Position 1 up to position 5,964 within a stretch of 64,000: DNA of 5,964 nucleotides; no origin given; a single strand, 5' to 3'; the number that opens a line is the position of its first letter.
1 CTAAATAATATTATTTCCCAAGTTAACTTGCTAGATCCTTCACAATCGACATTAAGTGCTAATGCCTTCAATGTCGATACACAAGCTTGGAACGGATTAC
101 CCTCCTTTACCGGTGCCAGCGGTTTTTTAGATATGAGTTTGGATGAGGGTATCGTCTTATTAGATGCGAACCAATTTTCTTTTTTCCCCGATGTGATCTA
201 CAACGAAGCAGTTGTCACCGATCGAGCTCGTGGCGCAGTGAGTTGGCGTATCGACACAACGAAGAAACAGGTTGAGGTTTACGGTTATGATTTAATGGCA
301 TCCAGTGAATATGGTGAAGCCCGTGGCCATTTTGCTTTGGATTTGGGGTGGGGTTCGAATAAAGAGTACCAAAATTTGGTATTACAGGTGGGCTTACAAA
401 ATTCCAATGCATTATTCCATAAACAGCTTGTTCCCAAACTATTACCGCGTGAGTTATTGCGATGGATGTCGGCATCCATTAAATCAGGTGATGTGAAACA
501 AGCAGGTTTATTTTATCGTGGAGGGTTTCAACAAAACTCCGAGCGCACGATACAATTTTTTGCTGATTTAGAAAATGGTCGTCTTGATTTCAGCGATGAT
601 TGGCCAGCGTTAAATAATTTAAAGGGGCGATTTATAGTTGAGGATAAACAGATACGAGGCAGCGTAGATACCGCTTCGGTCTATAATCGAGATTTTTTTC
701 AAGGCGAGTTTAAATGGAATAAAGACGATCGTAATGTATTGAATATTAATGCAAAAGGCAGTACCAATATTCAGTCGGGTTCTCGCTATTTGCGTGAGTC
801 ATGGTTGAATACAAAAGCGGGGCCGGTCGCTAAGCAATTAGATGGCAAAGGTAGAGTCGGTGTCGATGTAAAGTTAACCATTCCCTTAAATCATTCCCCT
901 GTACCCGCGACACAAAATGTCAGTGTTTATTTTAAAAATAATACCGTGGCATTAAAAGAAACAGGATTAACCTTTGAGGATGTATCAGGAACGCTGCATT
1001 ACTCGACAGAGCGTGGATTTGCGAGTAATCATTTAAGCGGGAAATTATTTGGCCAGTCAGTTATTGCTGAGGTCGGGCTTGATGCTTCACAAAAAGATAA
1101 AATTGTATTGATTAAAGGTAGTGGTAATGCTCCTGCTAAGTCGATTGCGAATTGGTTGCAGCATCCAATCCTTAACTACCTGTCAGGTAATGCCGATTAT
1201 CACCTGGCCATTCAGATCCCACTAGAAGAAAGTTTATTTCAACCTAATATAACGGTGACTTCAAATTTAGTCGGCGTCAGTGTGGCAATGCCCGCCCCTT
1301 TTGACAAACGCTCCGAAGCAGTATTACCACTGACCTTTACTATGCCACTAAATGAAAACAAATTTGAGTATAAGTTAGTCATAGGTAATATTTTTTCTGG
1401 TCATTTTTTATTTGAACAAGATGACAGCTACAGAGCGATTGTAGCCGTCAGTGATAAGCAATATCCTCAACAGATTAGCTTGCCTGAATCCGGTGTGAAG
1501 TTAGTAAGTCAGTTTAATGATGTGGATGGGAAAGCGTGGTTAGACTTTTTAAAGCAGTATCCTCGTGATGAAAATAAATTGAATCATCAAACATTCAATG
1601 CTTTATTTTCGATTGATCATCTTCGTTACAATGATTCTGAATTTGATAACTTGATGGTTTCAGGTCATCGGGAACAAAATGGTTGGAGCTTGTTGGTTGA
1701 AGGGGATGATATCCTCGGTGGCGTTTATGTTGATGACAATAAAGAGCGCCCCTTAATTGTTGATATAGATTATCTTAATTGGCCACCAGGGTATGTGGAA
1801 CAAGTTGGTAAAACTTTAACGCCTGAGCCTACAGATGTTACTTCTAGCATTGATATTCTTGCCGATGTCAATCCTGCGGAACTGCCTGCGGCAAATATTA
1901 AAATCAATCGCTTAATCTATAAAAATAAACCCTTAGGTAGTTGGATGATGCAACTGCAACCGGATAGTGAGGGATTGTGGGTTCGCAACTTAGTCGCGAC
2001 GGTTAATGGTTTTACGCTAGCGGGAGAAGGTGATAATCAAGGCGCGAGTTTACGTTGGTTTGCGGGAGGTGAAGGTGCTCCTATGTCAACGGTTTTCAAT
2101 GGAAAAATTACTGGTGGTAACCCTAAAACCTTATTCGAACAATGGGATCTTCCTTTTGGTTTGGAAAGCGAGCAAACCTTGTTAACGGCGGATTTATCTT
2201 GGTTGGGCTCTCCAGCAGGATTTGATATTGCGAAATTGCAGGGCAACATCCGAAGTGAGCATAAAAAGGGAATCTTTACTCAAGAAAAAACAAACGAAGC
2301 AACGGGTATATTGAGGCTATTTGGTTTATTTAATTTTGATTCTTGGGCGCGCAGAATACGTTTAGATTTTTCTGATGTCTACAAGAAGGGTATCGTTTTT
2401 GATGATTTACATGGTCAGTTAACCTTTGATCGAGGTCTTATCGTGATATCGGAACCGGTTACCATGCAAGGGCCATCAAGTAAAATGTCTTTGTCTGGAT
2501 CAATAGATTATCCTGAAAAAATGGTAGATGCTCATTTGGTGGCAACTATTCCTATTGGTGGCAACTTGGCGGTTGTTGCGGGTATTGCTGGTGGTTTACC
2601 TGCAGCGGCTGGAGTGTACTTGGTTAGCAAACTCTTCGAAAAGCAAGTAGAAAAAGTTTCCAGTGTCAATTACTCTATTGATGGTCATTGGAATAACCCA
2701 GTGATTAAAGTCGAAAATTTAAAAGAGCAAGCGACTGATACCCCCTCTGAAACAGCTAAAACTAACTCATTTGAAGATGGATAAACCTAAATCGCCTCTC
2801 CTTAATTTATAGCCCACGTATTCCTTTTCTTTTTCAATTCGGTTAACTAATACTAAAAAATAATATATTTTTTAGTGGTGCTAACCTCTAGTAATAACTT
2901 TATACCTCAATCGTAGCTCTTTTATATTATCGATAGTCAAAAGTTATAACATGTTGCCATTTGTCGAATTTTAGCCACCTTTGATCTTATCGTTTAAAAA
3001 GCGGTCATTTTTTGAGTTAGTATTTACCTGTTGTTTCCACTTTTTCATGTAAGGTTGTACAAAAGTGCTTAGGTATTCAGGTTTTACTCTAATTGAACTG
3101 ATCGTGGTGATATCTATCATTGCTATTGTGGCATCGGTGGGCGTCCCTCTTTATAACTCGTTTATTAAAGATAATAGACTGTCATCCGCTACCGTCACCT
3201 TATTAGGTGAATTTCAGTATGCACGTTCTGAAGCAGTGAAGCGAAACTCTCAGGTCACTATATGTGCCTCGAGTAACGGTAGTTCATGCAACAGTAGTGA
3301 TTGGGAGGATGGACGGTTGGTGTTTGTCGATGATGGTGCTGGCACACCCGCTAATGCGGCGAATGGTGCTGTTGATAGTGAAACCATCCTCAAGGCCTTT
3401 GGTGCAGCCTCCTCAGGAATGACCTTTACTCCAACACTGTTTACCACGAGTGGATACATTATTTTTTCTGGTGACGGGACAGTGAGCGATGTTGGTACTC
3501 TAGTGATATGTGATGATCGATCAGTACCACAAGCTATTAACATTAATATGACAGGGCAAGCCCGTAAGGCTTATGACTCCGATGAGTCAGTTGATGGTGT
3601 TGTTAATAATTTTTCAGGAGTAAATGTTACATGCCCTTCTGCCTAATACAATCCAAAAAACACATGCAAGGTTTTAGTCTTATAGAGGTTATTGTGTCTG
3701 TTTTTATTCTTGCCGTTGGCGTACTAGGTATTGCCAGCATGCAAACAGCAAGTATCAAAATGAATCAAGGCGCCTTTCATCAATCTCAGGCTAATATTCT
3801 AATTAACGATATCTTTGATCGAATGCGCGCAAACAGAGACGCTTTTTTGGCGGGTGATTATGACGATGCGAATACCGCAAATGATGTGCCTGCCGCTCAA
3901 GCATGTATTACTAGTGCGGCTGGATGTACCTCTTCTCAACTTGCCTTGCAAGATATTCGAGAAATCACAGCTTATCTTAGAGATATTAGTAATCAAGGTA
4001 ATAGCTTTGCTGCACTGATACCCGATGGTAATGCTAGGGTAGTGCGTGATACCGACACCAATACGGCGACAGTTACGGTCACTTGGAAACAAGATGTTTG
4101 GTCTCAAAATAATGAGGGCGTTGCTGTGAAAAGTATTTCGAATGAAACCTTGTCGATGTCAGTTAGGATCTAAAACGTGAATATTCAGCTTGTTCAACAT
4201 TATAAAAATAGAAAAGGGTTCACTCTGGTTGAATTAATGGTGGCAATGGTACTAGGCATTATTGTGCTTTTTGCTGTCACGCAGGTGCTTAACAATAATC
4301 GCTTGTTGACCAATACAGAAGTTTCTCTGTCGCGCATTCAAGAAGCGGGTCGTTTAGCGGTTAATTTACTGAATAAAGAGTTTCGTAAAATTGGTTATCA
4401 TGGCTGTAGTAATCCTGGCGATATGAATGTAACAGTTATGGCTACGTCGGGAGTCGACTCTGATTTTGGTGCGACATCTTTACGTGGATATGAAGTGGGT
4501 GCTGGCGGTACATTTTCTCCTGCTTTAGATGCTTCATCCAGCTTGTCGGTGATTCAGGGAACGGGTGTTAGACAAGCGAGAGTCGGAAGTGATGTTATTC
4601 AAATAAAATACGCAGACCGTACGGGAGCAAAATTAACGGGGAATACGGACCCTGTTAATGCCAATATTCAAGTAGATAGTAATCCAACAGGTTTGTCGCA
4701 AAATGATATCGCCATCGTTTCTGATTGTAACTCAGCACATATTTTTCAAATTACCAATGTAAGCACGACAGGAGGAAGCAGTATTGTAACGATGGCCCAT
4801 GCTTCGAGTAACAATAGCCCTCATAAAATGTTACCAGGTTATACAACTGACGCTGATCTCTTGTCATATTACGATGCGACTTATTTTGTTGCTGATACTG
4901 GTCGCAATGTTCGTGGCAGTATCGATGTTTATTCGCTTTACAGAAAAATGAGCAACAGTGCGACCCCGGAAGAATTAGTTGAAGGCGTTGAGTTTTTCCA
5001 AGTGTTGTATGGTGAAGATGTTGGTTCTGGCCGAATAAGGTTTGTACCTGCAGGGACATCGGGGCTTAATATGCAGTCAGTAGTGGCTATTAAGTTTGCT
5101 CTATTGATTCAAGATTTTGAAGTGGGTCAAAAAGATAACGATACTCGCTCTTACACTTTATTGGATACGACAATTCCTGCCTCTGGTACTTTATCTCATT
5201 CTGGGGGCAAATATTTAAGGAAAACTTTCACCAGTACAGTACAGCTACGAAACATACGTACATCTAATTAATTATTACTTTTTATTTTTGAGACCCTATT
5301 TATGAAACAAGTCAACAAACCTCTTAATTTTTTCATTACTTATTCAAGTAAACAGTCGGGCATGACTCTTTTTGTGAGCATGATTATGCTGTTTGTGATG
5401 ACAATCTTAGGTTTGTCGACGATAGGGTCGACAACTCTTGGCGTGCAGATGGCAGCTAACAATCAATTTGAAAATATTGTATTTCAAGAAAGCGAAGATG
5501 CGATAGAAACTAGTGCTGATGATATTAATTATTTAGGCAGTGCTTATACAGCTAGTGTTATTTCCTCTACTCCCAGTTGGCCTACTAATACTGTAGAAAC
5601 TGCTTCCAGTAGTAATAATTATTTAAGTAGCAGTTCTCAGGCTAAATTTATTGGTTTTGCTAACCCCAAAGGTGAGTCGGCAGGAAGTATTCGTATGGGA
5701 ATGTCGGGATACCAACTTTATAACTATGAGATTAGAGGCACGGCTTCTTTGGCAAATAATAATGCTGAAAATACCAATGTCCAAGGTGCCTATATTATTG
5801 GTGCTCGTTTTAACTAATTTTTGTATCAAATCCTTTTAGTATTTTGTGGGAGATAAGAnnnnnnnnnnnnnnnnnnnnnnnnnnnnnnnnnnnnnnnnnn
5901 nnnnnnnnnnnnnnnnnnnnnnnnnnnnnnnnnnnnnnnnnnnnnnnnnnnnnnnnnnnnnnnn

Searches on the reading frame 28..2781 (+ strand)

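Call 20: search_protein_families(library=pfam, proteins=[window:28-2781:+], max_evalue=0.001)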
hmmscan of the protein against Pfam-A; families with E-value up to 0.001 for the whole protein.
window:28-2781:+ (918 aa): 1 family
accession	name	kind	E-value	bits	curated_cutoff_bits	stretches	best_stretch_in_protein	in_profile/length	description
PF13116.12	YhdP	-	2e-137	460.4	46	1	7-893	370-1224/1224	YhdP protein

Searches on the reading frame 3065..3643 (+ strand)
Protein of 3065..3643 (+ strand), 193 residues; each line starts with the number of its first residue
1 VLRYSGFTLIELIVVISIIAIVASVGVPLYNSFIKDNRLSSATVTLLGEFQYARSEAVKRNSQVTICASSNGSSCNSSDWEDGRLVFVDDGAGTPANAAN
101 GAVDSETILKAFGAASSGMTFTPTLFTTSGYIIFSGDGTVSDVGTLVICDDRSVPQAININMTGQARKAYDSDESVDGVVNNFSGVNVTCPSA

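Call 20: search_protein_families(library=pfam, proteins=[window:3065-3643:+], max_evalue=0.001)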
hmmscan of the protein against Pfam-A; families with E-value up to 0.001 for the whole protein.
window:3065-3643:+ (193 aa): 2 families
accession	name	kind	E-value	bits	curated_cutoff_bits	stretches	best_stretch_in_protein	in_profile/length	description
PF12019.13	GspH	-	4.1e-16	59.9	21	1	45-164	4-108/108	Type II transport protein GspH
PF07963.17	N_methyl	-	1.9e-07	30.8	21.2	1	2-25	2-25/27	Prokaryotic N-terminal methylation motif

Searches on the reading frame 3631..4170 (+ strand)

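Call 20: search_protein_families(library=pfam, proteins=[window:3631-4170:+], max_evalue=0.001)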
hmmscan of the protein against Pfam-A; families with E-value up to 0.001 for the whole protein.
window:3631-4170:+ (180 aa): 2 families
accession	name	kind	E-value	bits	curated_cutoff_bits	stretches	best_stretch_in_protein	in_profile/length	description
PF22150.1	Tt1218-like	-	3.9e-07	30.5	27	1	36-109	1-75/76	Type IV pilin Tt1218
PF07963.17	N_methyl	-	4.8e-07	29.5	21.2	1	10-34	2-26/27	Prokaryotic N-terminal methylation motif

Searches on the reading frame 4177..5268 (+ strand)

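Call 20: search_protein_families(library=pfam, proteins=[window:4177-5268:+], max_evalue=0.001)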
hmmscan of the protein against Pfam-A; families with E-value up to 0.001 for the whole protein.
window:4177-5268:+ (364 aa): 2 families
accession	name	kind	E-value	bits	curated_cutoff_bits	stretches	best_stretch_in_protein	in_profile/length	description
PF16074.10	PilW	-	3.9e-18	66.1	26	1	235-359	1-124/124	Type IV Pilus-assembly protein W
PF07963.17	N_methyl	-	3.7e-08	33.1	21.2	1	10-34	2-26/27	Prokaryotic N-terminal methylation motif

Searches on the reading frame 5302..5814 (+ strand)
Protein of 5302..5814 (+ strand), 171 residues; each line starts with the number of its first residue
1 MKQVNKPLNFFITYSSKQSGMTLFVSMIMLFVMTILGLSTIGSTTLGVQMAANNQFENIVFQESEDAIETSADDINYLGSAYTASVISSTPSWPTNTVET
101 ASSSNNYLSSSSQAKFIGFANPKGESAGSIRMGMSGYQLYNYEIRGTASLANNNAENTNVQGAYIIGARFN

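Call 20: search_protein_families(library=pfam, proteins=[window:5302-5814:+], max_evalue=0.001)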
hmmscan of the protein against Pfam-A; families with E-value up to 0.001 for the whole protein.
window:5302-5814:+ (171 aa): 1 family
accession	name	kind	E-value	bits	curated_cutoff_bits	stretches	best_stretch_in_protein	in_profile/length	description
PF14341.11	PilX_N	-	2.3e-07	31.1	25.5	1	19-61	1-43/51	PilX N-terminal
